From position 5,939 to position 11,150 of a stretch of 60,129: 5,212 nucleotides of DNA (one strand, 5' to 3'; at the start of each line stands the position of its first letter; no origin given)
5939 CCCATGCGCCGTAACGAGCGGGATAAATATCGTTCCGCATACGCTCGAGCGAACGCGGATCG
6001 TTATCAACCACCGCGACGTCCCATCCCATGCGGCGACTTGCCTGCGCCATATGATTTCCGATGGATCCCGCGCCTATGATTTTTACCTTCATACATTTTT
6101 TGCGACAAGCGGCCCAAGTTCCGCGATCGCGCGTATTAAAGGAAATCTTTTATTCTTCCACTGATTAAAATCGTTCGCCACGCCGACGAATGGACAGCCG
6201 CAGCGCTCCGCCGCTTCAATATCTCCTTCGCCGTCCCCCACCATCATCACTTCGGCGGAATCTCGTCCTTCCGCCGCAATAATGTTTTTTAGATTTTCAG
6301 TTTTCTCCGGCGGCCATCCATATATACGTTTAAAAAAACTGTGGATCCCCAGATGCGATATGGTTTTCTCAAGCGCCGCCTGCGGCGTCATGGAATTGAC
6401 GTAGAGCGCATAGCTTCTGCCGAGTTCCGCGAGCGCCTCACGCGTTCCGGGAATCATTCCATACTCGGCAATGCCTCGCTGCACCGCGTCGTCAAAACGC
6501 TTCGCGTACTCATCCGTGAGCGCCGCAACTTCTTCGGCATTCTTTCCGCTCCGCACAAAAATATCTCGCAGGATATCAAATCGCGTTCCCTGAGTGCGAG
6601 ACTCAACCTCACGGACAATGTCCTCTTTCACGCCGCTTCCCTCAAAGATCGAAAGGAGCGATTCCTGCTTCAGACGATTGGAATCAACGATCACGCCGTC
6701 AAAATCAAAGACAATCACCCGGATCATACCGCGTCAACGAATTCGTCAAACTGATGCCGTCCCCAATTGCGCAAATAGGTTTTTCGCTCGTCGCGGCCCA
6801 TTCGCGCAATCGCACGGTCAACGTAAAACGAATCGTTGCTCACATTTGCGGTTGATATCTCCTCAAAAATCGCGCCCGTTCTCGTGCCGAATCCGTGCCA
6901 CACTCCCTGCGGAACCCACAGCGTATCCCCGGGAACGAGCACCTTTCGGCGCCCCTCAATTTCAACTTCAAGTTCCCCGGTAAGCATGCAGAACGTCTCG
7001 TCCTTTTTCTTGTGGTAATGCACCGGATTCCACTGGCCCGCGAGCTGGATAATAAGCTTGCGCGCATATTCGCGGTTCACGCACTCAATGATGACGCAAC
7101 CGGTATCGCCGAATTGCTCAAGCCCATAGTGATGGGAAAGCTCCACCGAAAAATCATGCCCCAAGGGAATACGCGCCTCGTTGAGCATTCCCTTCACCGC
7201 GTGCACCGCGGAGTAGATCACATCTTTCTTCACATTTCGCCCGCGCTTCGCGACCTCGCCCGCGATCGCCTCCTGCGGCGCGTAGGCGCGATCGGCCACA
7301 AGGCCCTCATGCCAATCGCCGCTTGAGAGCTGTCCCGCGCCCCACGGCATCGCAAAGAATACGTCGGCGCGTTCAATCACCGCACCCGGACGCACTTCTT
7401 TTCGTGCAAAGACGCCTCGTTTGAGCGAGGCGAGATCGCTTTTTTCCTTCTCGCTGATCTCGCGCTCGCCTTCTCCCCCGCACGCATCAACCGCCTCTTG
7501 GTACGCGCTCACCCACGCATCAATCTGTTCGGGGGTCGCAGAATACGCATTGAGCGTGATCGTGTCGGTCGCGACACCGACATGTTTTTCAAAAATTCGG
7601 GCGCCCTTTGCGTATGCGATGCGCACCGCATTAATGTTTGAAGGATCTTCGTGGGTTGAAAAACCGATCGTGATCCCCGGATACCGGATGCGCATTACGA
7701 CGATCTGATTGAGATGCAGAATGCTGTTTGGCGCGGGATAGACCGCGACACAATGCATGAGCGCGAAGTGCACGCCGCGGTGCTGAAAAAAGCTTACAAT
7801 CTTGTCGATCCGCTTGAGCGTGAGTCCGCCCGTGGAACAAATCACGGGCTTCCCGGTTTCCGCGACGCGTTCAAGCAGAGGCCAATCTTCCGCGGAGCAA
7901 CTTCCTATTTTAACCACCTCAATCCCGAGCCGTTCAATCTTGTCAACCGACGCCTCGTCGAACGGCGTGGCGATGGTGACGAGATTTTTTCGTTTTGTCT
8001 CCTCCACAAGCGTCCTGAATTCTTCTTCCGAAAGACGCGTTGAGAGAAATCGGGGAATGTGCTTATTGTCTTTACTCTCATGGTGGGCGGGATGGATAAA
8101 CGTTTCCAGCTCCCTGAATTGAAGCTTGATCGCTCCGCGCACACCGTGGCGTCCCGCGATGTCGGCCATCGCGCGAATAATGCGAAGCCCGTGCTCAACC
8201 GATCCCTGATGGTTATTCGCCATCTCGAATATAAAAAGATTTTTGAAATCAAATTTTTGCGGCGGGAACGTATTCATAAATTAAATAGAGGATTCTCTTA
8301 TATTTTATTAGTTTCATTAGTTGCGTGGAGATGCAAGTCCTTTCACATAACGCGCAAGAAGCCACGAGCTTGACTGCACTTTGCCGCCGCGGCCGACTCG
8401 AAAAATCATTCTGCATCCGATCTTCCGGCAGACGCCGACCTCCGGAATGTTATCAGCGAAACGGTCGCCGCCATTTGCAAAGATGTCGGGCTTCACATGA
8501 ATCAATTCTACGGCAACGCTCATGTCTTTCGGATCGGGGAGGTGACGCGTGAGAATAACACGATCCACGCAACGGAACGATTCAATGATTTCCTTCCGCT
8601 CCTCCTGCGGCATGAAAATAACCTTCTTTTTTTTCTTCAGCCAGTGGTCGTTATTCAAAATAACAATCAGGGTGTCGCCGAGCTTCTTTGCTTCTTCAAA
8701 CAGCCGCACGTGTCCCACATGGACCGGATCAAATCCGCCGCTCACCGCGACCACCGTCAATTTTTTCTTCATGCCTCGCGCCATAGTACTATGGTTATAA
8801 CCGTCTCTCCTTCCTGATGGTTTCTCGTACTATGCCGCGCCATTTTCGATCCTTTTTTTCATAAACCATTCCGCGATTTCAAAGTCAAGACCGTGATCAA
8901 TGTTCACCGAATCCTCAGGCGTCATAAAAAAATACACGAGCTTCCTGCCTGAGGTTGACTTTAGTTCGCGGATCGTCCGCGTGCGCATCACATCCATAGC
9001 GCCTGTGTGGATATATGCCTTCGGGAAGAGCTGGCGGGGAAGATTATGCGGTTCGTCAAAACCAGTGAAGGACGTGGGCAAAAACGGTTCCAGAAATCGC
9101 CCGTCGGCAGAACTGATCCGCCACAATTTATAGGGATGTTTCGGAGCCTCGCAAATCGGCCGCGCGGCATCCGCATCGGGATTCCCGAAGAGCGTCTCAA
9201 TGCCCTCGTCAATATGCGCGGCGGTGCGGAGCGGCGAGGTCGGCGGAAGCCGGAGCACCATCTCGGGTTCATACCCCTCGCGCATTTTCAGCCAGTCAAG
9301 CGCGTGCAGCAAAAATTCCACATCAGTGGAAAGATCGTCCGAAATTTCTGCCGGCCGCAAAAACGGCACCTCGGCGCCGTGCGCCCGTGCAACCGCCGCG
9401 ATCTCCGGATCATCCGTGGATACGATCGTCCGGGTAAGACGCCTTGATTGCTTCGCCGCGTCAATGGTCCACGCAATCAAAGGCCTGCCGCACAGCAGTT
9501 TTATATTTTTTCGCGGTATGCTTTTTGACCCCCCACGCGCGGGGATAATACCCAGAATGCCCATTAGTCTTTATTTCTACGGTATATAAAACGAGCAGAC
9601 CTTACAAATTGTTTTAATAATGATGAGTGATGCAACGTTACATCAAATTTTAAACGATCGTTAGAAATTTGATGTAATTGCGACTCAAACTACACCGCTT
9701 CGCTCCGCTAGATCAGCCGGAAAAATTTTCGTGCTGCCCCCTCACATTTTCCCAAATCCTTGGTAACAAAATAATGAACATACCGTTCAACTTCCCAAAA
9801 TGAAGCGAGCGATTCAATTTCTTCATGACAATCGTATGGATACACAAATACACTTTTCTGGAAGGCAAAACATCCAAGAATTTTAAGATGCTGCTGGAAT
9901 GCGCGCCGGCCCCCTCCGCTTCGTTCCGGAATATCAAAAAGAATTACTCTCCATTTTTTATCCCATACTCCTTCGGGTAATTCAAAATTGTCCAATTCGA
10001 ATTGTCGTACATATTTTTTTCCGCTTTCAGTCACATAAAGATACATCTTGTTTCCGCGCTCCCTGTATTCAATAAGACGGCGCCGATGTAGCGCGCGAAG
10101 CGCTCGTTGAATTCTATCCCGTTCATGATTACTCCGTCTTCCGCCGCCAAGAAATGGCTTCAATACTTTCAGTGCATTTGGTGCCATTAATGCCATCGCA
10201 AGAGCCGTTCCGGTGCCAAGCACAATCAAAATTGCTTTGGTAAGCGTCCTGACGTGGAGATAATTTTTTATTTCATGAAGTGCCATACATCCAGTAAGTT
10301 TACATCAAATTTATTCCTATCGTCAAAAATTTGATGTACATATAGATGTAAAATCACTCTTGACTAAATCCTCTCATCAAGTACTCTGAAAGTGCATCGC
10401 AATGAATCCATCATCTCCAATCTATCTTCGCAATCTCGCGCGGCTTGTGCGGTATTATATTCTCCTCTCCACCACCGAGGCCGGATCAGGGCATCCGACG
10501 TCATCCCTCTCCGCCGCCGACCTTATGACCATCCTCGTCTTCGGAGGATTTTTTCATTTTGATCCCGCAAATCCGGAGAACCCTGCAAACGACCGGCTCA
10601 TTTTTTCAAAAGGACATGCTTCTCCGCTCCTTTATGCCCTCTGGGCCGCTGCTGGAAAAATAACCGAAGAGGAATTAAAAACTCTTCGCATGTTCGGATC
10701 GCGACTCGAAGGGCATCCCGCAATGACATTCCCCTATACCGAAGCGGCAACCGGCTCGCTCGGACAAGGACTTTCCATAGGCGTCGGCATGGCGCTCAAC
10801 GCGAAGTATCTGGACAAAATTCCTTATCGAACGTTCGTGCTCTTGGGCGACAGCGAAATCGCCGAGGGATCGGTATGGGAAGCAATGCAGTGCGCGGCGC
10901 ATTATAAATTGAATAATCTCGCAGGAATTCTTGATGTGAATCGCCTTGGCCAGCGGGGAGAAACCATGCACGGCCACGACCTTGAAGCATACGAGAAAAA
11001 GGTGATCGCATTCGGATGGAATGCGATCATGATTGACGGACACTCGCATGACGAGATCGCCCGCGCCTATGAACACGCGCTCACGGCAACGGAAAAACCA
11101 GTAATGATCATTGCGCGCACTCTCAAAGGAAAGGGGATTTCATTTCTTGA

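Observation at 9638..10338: Two near-identical 13-bp-arm palindromes bracket the regulator gene and sit on both flanking promoter regions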

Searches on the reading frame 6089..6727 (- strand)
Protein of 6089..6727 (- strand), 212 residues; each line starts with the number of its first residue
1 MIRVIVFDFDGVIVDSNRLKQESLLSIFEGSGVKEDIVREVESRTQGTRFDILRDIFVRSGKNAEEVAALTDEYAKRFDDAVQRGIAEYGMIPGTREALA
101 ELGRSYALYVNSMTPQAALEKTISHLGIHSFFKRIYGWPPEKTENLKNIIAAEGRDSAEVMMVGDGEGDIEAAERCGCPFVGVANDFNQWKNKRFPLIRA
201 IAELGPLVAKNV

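Call 7: search_protein_families(library=pfam, proteins=[window:6089-6727:-], max_evalue=0.01)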
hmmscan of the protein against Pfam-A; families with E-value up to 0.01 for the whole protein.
window:6089-6727:- (212 aa): 5 families
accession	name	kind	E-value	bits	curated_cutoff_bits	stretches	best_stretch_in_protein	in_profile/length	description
PF13419.12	HAD_2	-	1.1e-20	75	23.8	1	5-183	1-178/178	Haloacid dehalogenase-like hydrolase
PF00702.32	Hydrolase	-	1.1e-15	58.9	26.4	1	2-177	1-191/191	haloacid dehalogenase-like hydrolase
PF12710.13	HAD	-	3.4e-06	28.1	27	1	5-174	1-189/189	haloacid dehalogenase-like hydrolase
PF13242.12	Hydrolase_like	-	4.5e-06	26.9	22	1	148-187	12-52/75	HAD-hyrolase-like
PF06888.18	Put_Phosphatase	-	0.00011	22.2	27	0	4-141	2-125/234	Putative Phosphatase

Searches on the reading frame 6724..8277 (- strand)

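Call 7: search_protein_families(library=pfam, proteins=[window:6724-8277:-], max_evalue=0.01)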
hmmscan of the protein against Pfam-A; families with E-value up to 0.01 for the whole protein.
window:6724-8277:- (517 aa): 6 families
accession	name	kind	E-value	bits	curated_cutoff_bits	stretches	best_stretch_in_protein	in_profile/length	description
PF03102.20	NeuB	-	7.6e-42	143.9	22.1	1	48-268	11-238/241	NeuB family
PF07883.17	Cupin_2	-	2.2e-11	43.8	27.2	1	414-467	8-60/70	Cupin domain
PF07385.18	Lyx_isomer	-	7.2e-06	25.8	20.8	0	401-430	84-113/222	D-lyxose isomerase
PF05899.18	Cupin_3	-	0.0021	18.1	23.5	1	423-460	23-61/74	EutQ-like cupin domain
PF00190.28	Cupin_1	-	0.0039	17.2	22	1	417-464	46-100/151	Cupin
PF02311.25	AraC_binding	-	0.0045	17.2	21.1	1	431-500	29-95/135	AraC-like ligand binding domain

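Call 8: search_protein_families(library=ncbifam, proteins=[window:6724-8277:-], max_evalue=0.01)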
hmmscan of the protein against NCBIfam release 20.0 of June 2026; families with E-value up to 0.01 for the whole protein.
window:6724-8277:- (517 aa): 5 families
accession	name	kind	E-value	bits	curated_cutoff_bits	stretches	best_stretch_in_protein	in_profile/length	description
TIGR03569.1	NeuB_NnaB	equivalog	3.9e-41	141.2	399.65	1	15-324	3-313/329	N-acetylneuraminate synthase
TIGR03586.1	PseI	equivalog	8.1e-39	133.7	340.25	1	14-306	3-295/327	pseudaminic acid synthase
NF051472.1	LyManIsomGneg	equivalog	0.00076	19.1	350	0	399-440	82-124/227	D-lyxose/D-mannose isomerase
NF006421.0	PRK08673.1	subfamily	0.0028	16.9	335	1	83-147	143-206/338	3-deoxy-7-phosphoheptulonate synthase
TIGR04366.1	cupin_WbuC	subfamily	0.0077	16.1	42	0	406-438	36-68/132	WbuC family cupin fold metalloprotein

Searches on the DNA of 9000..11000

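Call 61: search_rna_families(source=window, start=9000, end=11000, threshold=evalue, max_evalue=1)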
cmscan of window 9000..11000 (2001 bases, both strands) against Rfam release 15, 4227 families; matches with E-value up to 1: 0.
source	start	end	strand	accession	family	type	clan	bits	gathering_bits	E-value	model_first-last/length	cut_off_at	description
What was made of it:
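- On Known RNA families (Rfam 15): There are no hits at E <= 1 in 9000-11000 (call 61).
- There is no obvious T-tract after the downstream sites I inspected (not measured across the family), and no Rfam family matches (call 61).
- Tried and rejected: Rfam (call 61).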
